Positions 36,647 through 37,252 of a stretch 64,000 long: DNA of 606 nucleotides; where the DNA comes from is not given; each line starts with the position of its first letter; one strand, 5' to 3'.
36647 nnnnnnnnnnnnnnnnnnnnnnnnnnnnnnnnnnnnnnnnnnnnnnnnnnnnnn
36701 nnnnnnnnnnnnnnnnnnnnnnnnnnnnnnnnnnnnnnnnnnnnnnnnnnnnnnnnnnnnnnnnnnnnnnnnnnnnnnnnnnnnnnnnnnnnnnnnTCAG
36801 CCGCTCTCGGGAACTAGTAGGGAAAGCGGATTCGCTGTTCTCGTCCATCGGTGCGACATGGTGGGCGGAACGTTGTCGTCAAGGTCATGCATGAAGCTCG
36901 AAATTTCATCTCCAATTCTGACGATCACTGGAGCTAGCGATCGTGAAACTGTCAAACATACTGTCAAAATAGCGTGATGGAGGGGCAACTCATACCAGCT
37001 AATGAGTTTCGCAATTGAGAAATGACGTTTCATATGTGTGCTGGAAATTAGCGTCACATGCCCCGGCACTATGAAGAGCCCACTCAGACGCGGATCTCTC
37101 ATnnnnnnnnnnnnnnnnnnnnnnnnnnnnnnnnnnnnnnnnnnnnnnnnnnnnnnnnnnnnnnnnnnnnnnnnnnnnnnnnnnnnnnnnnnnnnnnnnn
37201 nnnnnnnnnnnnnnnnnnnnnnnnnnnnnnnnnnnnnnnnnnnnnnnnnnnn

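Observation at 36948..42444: Recurrent 12-bp-period direct-repeat dyad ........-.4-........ at three sites, two of them next to the tRNA-Leu 3' end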

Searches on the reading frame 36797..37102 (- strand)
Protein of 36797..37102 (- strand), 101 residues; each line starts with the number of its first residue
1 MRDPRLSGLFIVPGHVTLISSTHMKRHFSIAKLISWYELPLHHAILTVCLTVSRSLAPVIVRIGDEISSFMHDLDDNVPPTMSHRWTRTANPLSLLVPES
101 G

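Call 71: search_protein_families(library=pfam, proteins=[window:36797-37102:-], max_evalue=1)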
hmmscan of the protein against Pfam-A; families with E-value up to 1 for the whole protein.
window:36797-37102:- (101 aa): 0 families
